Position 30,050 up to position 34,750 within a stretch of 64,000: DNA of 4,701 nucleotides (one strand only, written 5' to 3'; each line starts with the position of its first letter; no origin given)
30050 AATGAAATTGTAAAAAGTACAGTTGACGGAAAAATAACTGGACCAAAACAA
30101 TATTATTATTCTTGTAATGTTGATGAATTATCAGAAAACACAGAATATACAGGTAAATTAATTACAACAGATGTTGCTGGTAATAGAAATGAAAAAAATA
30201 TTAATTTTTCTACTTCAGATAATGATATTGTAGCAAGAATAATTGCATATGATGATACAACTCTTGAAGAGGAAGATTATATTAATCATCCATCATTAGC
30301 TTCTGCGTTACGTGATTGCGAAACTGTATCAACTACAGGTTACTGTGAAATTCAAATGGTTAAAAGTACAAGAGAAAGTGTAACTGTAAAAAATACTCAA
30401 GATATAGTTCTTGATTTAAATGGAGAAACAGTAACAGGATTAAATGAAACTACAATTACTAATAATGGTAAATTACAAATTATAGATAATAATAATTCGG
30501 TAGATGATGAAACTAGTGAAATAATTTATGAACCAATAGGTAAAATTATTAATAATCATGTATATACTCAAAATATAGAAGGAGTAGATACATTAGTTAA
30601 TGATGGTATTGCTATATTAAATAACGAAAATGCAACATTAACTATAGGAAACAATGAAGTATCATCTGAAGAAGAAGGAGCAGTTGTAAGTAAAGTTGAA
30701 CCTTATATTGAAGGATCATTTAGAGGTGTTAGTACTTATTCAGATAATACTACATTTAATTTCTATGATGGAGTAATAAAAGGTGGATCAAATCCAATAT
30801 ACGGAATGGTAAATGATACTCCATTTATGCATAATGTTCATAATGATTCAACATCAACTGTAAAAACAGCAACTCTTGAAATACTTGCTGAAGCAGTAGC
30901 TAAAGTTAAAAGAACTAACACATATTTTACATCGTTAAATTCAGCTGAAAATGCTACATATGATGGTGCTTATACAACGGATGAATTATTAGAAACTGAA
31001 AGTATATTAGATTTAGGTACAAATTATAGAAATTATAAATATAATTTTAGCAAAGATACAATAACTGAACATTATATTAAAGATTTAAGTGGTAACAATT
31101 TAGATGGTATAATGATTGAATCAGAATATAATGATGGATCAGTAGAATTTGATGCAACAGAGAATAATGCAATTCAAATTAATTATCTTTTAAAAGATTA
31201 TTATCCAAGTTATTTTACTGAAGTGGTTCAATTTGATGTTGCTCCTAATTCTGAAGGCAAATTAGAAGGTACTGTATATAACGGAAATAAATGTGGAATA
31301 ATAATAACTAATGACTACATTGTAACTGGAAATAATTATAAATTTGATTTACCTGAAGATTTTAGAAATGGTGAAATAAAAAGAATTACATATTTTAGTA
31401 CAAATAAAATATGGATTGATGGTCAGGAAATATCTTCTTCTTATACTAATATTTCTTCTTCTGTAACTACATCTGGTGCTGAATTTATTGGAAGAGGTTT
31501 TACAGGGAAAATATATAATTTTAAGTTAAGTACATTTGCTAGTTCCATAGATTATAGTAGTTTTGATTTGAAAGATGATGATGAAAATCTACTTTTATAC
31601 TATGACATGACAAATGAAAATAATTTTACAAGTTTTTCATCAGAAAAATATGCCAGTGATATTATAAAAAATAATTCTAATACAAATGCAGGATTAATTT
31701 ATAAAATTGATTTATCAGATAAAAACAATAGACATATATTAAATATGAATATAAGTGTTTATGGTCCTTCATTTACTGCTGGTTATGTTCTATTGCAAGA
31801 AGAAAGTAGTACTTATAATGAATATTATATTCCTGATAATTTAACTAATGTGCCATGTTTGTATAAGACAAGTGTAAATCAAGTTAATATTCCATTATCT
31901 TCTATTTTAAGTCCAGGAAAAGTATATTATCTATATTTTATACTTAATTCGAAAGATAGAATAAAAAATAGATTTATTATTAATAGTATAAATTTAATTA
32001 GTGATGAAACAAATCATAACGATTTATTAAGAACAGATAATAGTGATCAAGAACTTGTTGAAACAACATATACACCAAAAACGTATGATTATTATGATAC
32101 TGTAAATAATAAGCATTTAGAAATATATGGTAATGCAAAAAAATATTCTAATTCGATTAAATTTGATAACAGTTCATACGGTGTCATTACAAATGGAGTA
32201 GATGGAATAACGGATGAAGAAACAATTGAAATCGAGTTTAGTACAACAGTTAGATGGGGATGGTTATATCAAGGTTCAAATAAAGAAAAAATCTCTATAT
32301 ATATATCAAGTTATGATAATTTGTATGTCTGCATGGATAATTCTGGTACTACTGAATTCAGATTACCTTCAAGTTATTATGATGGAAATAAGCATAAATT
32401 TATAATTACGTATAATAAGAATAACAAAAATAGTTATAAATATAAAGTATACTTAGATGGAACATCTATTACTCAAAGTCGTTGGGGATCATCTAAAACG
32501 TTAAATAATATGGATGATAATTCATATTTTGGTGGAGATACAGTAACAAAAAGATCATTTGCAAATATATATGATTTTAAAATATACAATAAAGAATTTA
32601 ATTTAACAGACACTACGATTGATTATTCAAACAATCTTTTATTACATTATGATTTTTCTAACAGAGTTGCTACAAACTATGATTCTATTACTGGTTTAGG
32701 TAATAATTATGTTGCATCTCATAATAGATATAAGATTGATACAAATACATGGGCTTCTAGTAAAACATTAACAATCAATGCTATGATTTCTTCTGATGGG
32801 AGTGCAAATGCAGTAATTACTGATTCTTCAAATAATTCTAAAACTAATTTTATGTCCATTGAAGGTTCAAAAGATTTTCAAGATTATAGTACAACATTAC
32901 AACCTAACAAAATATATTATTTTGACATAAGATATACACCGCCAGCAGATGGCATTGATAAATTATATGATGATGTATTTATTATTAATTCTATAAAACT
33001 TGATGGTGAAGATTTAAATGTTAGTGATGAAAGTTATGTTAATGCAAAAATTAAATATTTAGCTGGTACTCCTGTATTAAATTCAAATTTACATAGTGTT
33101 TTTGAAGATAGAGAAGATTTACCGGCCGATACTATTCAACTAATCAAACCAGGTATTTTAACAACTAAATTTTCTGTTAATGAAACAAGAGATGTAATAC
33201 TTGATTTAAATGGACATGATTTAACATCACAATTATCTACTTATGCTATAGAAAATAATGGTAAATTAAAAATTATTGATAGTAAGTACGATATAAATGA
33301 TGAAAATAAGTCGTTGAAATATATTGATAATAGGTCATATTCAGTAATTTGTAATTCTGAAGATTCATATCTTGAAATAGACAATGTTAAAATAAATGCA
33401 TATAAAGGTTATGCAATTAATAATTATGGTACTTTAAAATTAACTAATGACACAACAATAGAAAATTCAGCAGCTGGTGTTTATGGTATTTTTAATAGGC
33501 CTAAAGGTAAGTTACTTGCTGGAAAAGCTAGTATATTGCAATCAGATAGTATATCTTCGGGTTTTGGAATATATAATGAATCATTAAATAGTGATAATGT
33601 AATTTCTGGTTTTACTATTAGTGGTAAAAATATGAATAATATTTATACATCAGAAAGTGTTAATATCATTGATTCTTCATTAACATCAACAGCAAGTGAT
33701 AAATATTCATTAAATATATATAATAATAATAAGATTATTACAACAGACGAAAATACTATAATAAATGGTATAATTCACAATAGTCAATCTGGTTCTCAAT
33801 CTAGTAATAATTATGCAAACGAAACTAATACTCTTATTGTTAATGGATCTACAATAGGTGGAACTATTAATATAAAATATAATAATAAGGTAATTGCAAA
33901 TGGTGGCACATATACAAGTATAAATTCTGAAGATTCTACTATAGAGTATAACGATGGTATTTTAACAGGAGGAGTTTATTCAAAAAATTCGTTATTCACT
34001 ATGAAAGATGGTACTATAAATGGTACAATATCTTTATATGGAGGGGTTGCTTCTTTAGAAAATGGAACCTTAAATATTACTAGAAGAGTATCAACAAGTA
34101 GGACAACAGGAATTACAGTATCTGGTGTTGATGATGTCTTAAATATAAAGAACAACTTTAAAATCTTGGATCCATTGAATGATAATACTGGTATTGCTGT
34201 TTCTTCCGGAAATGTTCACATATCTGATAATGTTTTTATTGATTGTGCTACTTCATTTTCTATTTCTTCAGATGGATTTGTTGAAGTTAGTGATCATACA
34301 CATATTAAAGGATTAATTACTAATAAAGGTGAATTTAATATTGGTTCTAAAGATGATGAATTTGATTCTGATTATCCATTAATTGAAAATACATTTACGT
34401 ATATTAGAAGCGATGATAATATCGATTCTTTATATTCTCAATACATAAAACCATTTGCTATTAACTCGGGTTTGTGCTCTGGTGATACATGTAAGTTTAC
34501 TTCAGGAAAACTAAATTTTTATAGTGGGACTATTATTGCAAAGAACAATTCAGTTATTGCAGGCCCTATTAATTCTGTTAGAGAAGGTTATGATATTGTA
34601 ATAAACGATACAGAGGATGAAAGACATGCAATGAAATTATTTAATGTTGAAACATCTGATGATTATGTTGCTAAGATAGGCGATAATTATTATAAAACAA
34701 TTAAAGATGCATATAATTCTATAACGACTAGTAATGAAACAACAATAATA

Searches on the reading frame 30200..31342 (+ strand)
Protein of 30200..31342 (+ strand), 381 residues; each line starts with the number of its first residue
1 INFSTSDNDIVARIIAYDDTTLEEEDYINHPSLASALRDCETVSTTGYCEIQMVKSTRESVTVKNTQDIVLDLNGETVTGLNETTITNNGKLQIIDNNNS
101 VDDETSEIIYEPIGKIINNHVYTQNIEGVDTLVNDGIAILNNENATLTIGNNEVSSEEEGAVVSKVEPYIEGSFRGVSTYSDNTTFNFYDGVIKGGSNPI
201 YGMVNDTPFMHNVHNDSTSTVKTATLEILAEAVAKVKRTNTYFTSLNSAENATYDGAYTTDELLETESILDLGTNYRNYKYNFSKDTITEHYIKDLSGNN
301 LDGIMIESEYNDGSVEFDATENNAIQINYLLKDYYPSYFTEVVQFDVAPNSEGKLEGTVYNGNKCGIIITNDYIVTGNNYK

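Call 57: predict_structure(protein=window:30200-31342:+)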
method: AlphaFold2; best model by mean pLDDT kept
length: 381 residues; sequences in the alignment: 1
mean_pLDDT: 32.2   pTM: 0.18
mean pLDDT of the five models: 32.2, 25.7, 25.6, 25.5, 24.7
residues with pLDDT >= 90: 0; 70-90: 0; 50-70: 13; < 50: 368
segments of 3 or more residues with pLDDT < 50: 1-29, 43-381
pLDDT, mean of each block of 10 residues (from residue 1): 39 44 46 51 48 38 31 32 30 30 31 27 24 24 25 27 23 25 24 30 33 33 29 28 26 30 30 32 33 33 35 35 35 31 36 34 32 29 24
secondary structure, 60 per line:
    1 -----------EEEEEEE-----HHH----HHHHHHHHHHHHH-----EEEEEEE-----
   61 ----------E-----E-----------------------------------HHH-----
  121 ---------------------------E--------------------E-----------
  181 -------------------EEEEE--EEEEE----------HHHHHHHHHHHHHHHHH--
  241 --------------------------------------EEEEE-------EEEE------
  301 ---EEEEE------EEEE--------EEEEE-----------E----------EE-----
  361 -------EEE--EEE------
elements in order: E12-18 H31-43 E49-55 E200-204 E207-211 H222-238 E279-283 E291-294 E304-308 E315-318 E327-331 E368-370 E373-375

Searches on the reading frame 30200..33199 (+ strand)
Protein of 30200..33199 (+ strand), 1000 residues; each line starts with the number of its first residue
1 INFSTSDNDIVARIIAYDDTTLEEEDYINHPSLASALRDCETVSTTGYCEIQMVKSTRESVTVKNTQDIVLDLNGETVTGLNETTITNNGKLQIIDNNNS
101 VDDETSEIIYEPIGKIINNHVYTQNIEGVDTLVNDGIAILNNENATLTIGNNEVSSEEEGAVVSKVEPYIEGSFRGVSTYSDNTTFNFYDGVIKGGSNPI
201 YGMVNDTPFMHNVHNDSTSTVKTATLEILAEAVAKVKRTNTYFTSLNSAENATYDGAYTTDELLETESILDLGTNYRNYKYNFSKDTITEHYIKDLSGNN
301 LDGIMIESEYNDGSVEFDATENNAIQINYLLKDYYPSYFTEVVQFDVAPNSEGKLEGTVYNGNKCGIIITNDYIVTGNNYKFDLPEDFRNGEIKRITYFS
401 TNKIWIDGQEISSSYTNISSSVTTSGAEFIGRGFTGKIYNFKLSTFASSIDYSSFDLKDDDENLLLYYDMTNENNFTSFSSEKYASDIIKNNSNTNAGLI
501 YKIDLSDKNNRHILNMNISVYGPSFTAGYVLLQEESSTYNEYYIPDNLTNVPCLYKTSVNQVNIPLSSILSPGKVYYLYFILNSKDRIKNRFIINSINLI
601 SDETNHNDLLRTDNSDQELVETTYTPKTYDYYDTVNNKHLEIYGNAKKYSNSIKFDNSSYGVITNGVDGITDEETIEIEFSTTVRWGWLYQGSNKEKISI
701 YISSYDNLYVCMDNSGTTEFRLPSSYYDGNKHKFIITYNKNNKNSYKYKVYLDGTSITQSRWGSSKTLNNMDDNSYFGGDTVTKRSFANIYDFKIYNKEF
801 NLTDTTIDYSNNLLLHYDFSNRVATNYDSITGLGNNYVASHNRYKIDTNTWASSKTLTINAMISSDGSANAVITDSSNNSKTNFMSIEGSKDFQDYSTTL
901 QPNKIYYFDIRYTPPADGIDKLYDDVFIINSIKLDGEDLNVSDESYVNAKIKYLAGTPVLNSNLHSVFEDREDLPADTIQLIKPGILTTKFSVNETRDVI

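Call 58: search_solved_structures(query=window:30200-33199:+, max_evalue=1)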
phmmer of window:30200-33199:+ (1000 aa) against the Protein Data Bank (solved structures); distinct sequences matched with E-value up to 1: 1.
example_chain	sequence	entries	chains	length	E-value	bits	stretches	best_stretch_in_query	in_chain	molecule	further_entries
9o5h_A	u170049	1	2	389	0.28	12.7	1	709-769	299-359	Xylanase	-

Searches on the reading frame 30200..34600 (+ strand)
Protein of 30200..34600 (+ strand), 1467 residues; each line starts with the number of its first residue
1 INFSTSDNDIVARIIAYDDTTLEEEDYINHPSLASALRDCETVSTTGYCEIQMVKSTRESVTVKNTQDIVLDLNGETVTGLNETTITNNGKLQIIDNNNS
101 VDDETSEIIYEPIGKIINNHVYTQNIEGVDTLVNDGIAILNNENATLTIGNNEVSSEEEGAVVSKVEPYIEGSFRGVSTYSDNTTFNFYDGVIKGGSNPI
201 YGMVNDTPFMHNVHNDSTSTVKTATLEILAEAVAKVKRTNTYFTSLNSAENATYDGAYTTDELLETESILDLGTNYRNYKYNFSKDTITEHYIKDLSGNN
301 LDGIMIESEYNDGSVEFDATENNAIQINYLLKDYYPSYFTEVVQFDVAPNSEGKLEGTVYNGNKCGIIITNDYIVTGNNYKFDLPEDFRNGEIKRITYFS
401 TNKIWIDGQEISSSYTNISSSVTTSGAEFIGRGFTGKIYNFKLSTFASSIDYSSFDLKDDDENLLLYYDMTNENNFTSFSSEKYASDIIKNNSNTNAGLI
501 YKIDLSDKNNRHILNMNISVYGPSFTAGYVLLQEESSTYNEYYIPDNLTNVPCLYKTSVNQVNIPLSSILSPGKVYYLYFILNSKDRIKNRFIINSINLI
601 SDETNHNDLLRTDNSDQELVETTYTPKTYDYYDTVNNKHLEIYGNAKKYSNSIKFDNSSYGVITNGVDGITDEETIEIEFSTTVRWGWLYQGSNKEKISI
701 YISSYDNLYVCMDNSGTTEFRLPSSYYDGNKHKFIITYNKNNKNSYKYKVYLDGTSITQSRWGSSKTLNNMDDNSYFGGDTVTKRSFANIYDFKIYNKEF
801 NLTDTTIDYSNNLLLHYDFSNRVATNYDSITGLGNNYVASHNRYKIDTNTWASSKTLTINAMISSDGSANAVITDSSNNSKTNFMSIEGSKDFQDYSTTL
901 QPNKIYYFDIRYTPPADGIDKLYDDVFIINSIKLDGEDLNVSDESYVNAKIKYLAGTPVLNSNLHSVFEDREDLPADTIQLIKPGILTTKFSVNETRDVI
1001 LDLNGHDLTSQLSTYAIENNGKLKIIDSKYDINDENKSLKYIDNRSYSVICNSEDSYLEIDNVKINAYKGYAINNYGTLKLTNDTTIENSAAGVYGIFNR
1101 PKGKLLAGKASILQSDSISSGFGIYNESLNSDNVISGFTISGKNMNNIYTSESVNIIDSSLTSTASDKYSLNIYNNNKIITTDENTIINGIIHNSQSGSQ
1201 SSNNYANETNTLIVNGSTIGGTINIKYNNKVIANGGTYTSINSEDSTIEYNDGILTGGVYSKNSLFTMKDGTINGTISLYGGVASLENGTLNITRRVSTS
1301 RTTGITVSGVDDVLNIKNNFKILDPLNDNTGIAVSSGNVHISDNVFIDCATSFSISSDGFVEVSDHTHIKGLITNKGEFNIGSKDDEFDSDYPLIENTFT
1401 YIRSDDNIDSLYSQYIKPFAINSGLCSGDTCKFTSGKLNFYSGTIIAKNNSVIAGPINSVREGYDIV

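Call 59: search_protein_families(library=pfam, proteins=[window:30200-34600:+], max_evalue=5)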
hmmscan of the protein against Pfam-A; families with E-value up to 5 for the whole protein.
window:30200-34600:+ (1467 aa): 2 families
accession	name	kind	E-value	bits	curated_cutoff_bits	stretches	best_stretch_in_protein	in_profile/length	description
PF11774.14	Lsr2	-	0.36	10.9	29.6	0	289-334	6-50/58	Lsr2 dimerization domain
PF04519.19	Bactofilin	-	0.45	11.2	27.9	0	1212-1278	2-81/98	Polymer-forming cytoskeletal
